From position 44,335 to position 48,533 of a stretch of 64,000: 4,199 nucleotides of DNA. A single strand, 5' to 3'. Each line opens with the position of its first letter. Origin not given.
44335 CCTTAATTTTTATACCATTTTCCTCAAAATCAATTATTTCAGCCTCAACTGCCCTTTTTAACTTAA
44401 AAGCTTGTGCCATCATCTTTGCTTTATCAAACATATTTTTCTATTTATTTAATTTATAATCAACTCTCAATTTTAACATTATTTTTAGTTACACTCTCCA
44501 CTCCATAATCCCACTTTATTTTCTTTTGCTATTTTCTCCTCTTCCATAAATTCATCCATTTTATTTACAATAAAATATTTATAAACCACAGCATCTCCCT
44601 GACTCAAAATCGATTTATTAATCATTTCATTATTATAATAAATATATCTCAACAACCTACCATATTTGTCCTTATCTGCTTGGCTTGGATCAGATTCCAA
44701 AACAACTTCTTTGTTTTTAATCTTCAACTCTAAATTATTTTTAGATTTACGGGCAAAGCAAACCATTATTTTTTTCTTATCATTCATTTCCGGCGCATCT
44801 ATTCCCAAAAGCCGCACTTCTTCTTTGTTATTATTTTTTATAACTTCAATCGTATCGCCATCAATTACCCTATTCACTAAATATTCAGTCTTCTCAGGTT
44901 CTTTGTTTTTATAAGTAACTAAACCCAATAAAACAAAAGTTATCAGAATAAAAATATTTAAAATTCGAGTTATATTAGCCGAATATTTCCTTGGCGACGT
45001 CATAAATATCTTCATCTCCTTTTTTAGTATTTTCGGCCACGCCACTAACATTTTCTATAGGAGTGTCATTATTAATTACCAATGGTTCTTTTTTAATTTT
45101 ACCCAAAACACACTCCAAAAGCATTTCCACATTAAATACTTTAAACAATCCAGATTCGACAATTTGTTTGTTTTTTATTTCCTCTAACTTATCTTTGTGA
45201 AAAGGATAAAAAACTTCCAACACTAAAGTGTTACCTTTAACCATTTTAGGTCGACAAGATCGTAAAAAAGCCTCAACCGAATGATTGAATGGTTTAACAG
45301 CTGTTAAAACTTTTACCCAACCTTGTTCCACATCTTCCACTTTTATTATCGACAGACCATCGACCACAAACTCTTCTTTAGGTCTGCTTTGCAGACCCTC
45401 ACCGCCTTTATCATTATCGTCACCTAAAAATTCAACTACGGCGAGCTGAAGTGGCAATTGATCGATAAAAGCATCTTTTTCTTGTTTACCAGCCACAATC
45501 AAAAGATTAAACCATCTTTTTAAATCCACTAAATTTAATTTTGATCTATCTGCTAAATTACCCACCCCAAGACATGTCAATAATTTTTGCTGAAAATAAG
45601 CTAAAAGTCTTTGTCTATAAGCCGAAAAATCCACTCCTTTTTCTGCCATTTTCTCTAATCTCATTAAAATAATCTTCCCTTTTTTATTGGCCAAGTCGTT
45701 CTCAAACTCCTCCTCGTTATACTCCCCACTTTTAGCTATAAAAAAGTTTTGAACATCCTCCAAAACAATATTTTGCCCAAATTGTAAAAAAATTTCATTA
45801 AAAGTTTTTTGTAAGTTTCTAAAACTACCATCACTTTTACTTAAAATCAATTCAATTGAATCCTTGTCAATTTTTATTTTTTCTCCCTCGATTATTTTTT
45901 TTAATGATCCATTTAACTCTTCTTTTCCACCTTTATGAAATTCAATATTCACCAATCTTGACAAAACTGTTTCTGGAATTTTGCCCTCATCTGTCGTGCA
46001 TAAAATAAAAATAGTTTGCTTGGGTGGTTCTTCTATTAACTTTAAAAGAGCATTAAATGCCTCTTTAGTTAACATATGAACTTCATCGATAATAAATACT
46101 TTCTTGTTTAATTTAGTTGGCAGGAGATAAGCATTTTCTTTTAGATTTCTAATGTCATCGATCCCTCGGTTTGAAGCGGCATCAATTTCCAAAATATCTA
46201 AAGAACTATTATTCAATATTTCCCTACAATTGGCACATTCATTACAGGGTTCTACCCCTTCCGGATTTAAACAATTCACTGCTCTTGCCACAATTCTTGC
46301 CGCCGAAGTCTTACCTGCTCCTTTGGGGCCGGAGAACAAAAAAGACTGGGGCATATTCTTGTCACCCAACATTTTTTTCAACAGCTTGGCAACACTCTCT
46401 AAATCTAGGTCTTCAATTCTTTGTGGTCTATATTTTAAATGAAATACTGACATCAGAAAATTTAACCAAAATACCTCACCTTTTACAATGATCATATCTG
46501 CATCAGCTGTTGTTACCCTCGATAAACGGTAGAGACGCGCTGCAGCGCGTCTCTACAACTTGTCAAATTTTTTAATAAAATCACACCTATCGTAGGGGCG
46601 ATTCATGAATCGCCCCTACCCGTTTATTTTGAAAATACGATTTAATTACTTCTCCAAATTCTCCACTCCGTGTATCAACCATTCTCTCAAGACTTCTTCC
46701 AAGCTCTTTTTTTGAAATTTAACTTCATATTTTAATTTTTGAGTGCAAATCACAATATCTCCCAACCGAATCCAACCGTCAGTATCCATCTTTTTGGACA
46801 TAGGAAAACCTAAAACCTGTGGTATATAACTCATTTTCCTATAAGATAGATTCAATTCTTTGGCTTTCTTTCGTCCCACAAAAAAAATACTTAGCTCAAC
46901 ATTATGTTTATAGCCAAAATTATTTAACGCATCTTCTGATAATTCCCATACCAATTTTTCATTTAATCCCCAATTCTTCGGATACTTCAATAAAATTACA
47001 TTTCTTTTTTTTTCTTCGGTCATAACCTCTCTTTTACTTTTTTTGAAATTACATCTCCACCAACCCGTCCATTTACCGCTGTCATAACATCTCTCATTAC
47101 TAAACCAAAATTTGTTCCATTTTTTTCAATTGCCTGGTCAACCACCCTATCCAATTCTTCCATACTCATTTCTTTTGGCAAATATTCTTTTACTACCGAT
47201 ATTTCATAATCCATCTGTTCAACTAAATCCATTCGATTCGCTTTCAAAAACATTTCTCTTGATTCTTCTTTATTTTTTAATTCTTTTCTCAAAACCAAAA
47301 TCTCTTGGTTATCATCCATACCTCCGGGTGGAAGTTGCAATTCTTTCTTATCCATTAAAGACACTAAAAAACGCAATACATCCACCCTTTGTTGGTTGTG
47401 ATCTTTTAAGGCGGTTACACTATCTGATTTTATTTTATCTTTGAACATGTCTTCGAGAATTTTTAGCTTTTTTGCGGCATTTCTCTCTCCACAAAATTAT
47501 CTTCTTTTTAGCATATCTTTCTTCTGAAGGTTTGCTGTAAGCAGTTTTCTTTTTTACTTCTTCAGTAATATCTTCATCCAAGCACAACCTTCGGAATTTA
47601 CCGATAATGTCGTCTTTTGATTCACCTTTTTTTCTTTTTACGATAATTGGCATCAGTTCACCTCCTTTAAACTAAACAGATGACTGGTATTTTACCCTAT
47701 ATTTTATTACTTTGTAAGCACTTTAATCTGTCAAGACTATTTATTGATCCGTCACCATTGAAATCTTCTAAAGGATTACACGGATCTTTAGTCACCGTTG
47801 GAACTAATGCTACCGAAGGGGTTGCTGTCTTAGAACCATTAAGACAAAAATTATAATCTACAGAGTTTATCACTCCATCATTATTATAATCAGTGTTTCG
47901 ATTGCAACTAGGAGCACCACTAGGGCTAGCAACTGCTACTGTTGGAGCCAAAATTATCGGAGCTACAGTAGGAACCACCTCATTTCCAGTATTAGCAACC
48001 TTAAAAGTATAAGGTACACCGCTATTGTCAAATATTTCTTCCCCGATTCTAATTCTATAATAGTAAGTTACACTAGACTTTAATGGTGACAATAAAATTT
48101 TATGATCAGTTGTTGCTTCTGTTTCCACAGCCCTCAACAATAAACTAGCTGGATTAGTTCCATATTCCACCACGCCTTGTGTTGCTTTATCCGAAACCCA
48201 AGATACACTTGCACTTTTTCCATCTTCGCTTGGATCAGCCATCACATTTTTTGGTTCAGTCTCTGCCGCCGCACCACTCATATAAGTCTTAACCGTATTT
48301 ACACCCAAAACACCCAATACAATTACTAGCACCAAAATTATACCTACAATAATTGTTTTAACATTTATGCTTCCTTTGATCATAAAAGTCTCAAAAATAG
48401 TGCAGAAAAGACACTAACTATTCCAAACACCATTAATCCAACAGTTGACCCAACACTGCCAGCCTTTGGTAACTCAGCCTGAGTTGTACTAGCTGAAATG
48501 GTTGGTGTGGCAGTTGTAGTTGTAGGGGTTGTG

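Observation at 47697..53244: Five-gene cluster of secreted proteins with cohesin-like and dockerin-like modules: a putative cell-surface cohesin-dockerin assembly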

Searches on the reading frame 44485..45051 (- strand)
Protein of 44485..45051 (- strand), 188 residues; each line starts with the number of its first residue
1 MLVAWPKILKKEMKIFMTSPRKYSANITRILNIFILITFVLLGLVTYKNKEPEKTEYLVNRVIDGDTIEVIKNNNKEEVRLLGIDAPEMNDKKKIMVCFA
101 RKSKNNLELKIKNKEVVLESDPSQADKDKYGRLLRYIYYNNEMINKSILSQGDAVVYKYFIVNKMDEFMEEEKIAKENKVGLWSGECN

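Call 96: search_protein_families(library=pfam, proteins=[window:44485-45051:-], max_evalue=0.001)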
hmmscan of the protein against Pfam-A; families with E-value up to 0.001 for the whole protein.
window:44485-45051:- (188 aa): 1 family
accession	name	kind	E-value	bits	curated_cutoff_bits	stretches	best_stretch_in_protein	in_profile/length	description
PF00565.23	SNase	-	2.6e-22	79.7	21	1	79-184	2-106/107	Staphylococcal nuclease homologue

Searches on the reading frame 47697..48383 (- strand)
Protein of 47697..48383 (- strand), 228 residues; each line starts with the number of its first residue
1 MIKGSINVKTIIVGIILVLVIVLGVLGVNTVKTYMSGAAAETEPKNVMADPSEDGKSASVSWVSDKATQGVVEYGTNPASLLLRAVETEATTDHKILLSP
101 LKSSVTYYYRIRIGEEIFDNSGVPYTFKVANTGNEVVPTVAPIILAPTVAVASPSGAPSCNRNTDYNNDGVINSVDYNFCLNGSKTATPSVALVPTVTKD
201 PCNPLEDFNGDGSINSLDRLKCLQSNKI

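Call 3: search_protein_families(library=pfam, proteins=[window:47697-48383:-], max_evalue=10)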
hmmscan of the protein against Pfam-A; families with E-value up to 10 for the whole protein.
window:47697-48383:- (228 aa): 5 families
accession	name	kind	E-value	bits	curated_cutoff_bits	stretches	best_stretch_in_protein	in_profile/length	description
PF16656.11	Pur_ac_phosph_N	-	3.1e-08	34.5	30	1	44-127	1-91/93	Purple acid Phosphatase, N-terminal domain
PF00404.24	Dockerin_1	-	5.8e-07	30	22.9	2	206-218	2-14/57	Dockerin type I domain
PF01773.25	Nucleos_tra2_N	-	0.12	13.3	27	1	5-38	19-52/74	Na+ dependent nucleoside transporter N-terminus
PF02412.23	TSP_3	-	2.1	8.5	25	1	160-176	12-26/36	Thrombospondin type 3 repeat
PF13202.12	EF-hand_5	-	4.4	7.4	25.9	0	165-173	9-17/25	EF hand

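Call 4: search_protein_families(library=ncbifam, proteins=[window:47697-48383:-], max_evalue=10)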
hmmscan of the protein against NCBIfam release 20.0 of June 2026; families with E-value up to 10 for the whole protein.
window:47697-48383:- (228 aa): 0 families

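Call 46: search_protein_families(library=phrogs, proteins=[window:47697-48383:-], max_evalue=1)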
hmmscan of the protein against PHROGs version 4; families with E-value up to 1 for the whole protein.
window:47697-48383:- (228 aa): 2 families
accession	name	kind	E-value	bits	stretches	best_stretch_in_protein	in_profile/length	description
phrog_26710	-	unknown function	0.021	15.9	1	10-38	7-35/77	-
phrog_26565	-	unknown function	0.13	13.6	0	38-64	63-89/103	-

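Call 77: list_cluster_members(proteins=[P0109, P0123, P0083, P0108, P0091, window:47697-48383:-, window:51385-53244:-])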
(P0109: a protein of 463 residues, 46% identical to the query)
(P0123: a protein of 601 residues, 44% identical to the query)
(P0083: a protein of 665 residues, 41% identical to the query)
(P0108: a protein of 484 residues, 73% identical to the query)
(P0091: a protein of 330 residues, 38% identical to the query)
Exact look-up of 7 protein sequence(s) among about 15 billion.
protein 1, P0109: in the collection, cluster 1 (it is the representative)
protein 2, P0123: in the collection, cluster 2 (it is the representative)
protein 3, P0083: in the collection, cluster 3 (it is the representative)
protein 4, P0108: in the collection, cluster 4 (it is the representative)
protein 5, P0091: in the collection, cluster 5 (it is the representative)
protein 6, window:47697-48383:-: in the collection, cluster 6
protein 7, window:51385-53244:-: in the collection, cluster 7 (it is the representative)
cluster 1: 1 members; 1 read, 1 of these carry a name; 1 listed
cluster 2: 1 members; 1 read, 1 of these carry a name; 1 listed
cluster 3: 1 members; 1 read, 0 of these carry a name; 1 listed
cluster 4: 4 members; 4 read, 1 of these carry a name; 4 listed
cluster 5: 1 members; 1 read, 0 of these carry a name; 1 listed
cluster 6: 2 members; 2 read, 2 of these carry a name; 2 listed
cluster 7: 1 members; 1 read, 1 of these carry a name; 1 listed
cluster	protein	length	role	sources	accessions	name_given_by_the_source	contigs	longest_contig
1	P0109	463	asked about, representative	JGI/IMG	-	hypothetical protein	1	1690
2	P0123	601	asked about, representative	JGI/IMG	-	hypothetical protein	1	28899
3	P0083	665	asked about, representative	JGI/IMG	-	-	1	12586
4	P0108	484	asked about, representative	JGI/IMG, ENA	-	hypothetical protein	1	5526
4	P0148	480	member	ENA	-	-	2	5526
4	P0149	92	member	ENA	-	-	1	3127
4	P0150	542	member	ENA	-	-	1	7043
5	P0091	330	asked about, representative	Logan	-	-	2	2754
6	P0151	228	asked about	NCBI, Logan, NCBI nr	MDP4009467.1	MAG: hypothetical protein Q8P53_00590 [Candidatus Shapirobacteria bacterium] | hypothetical protein [Candidatus Shapirobacteria bacterium]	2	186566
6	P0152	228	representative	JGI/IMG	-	hypothetical protein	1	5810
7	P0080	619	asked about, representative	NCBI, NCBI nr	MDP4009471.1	MAG: hypothetical protein Q8P53_00610 [Candidatus Shapirobacteria bacterium] | hypothetical protein [Candidatus Shapirobacteria bacterium]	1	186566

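Call 98: find_related_loci(query=A7, collection=metagenome_contigs, flank=10000)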
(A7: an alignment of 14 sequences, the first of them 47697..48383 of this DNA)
Query A7 (228 aa) in metagenome_contigs; peptide patterns used: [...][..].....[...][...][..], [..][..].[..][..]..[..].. (x = any residue, [..] = any of these).
600 stretches matched a pattern (row limit reached: there are more); 261 encode a relative of the query (tblastn E <= 1e-3); the best 80 are kept; 80 distinct loci.
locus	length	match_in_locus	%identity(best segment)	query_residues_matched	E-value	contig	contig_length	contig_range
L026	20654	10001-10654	54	1-224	2e-77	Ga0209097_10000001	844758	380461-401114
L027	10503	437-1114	57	1-227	5e-72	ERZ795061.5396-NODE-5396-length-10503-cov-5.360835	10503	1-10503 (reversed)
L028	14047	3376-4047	56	1-224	3e-71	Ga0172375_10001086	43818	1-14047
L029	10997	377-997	56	2-226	4e-71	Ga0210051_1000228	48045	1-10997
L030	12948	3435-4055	56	2-226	4e-71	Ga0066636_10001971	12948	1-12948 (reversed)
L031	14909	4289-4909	56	2-226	4e-71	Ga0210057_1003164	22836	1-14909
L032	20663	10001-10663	55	2-226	2e-70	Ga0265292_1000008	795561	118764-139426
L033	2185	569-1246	57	1-228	3e-71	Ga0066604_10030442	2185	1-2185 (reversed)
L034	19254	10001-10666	57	1-226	8e-68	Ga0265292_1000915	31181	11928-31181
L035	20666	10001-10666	57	1-226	8e-68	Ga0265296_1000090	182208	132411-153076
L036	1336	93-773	56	1-228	6e-72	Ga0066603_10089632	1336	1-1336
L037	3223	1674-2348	55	1-227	9e-68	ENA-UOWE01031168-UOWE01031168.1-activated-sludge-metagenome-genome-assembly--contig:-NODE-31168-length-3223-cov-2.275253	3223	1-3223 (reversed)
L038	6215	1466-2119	54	1-227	4e-67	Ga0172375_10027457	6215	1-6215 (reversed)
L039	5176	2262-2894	53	2-226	1e-66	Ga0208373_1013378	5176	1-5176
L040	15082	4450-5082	53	2-226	1e-66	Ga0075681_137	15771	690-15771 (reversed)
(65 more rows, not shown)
